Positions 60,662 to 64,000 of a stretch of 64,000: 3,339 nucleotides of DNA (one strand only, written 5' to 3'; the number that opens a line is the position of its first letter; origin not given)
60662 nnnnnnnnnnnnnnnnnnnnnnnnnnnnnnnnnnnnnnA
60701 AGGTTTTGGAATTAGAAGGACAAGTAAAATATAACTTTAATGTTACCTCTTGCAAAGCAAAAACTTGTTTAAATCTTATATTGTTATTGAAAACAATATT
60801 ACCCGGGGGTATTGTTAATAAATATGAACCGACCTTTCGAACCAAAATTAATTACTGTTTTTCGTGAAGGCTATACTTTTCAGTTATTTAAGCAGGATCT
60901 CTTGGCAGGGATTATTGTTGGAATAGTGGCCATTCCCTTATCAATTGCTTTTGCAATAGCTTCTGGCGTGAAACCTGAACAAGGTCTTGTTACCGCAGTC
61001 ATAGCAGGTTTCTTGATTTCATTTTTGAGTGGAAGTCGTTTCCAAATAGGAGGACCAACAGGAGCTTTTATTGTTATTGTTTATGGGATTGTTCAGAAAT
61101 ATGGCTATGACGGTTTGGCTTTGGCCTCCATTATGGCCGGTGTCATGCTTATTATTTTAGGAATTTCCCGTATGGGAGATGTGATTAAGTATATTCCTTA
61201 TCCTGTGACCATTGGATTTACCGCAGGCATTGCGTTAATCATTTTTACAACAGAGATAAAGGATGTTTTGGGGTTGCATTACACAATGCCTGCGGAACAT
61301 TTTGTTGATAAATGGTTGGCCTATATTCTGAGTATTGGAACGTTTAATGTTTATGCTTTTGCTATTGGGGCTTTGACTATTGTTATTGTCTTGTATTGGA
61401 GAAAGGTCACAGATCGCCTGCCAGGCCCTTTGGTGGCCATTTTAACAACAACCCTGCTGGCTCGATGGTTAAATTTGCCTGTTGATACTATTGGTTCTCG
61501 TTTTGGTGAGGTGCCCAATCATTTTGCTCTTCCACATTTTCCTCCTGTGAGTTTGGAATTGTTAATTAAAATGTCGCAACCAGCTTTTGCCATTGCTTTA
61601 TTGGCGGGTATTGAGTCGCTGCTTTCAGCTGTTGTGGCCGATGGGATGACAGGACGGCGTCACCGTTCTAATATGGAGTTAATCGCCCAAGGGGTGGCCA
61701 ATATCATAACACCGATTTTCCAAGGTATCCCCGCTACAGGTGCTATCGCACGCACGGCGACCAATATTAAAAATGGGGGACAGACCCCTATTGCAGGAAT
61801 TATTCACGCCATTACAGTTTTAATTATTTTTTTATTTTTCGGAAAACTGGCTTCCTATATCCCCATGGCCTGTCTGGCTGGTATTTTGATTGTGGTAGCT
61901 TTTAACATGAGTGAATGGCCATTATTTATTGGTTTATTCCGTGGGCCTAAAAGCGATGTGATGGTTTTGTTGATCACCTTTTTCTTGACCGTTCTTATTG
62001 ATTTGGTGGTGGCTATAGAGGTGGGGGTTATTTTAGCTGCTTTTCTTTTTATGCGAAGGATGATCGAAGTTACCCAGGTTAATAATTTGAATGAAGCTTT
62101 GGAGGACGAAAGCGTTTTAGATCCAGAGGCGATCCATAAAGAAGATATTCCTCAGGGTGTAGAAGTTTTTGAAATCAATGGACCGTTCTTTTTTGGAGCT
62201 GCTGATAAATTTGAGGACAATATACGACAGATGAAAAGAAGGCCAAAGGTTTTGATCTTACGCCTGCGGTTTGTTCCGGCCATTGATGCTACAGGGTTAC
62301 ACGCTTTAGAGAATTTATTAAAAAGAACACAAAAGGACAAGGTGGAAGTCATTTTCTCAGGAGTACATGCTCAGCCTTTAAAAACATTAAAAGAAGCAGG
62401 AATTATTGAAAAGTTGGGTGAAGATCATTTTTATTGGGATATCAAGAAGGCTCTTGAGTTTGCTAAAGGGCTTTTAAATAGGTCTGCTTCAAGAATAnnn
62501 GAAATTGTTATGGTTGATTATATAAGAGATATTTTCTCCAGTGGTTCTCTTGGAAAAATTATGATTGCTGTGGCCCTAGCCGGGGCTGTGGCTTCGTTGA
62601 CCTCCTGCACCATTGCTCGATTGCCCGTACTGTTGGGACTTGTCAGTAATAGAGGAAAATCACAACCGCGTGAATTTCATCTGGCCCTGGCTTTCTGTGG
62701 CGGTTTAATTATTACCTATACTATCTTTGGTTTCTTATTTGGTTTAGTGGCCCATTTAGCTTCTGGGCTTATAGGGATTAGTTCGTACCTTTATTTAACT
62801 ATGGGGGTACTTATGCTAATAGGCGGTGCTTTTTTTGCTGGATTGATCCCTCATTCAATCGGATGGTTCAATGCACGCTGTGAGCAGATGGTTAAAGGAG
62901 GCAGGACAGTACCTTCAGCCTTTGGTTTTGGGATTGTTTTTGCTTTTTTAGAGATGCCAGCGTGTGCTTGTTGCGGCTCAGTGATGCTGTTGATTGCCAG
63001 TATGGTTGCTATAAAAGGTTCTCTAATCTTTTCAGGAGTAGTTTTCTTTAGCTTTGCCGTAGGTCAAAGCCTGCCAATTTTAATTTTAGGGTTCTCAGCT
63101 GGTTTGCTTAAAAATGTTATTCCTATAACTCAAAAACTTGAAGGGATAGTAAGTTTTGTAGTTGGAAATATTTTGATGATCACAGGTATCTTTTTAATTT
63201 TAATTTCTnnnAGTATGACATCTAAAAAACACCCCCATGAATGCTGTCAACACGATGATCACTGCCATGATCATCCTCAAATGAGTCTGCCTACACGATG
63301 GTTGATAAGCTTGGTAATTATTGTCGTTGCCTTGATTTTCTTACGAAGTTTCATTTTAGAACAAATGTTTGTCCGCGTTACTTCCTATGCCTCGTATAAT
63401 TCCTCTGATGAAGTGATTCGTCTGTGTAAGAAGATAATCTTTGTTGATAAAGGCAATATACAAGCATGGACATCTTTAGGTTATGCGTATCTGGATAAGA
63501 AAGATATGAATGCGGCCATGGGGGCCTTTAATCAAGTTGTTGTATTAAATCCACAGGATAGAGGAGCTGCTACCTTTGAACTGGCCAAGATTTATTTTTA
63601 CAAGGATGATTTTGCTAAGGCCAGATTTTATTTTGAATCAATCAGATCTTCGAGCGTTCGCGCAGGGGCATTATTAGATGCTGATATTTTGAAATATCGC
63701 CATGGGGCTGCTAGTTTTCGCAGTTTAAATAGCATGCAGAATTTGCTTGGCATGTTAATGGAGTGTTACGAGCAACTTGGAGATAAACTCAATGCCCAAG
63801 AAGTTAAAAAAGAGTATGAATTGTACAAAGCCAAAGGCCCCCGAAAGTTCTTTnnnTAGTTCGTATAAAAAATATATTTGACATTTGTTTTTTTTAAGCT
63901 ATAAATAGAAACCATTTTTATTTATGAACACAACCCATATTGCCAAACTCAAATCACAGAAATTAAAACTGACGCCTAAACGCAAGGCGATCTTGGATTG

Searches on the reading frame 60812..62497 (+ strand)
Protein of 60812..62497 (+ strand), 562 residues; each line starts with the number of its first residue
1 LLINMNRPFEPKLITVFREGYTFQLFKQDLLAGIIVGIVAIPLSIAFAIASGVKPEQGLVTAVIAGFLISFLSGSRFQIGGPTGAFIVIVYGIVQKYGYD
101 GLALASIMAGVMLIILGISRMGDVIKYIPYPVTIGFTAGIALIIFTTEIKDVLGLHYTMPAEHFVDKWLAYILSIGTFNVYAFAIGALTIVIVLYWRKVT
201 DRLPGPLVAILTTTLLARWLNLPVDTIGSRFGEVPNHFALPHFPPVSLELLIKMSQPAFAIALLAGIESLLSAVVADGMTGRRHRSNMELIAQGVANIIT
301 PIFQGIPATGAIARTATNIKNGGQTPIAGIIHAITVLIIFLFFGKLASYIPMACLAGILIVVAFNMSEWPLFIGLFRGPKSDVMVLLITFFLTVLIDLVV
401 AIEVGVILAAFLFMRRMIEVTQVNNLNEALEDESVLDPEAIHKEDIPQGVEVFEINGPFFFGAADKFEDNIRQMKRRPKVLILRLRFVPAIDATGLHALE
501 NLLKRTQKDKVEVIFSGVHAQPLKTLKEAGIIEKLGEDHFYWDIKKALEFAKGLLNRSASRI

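Call 53: search_protein_families(library=pfam, proteins=[window:60812-62497:+], max_evalue=0.001)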
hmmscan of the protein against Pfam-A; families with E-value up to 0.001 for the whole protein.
window:60812-62497:+ (562 aa): 3 families
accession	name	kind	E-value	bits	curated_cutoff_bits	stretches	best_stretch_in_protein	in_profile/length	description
PF00916.26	Sulfate_transp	-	2.1e-86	290.5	23.2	1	26-389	1-380/380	Sulfate permease family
PF01740.26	STAS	-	1e-15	57.8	22.6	1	447-543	7-102/106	STAS domain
PF16983.11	MFS_MOT1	-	1.8e-05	25.5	30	1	286-365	29-110/111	Molybdate transporter of MFS superfamily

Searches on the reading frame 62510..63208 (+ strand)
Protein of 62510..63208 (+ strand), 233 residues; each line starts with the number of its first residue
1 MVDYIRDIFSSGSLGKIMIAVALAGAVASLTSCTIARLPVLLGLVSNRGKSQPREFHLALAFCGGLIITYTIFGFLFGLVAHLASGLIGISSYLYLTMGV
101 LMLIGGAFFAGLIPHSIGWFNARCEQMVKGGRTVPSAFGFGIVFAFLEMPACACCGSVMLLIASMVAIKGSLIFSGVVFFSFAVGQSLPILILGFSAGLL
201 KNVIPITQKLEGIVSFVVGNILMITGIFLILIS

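Call 53: search_protein_families(library=pfam, proteins=[window:62510-63208:+], max_evalue=0.001)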
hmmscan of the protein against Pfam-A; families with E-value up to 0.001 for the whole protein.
window:62510-63208:+ (233 aa): 2 families
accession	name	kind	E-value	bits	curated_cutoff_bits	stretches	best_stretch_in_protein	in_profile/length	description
PF02683.22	DsbD_TM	-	1.1e-10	41.7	27.1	1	17-200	4-188/219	Cytochrome C biogenesis protein transmembrane domain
PF13386.12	DsbD_2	-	1.1e-09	38.9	24.9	1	22-219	3-197/199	Cytochrome C biogenesis protein transmembrane region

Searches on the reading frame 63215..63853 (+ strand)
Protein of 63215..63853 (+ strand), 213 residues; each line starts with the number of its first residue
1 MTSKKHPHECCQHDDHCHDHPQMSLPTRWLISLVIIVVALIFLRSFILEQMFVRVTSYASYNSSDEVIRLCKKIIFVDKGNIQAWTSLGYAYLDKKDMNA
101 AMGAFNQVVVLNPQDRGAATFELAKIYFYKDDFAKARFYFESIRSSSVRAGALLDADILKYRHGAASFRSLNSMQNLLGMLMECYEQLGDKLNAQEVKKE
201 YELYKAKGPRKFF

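Call 53: search_protein_families(library=pfam, proteins=[window:63215-63853:+], max_evalue=0.001)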
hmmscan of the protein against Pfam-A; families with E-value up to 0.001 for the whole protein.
window:63215-63853:+ (213 aa): 6 families
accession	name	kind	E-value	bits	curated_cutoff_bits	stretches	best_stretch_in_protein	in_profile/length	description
PF13181.12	TPR_8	-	6.5e-09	35.7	25.7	1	83-115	2-34/34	Tetratricopeptide repeat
PF07719.23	TPR_2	-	6e-08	32.7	27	0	83-115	2-34/34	Tetratricopeptide repeat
PF00515.34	TPR_1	-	1.5e-07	31.3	27.8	1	83-115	2-34/34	Tetratricopeptide repeat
PF13174.12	TPR_6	-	3e-05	24.8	26.3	0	88-114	6-32/33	Tetratricopeptide repeat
PF13428.12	TPR_14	-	0.00015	22.6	23.5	0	83-125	2-43/44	Tetratricopeptide repeat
PF14559.12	TPR_19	-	0.00077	20.2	25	0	93-143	2-51/68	Tetratricopeptide repeat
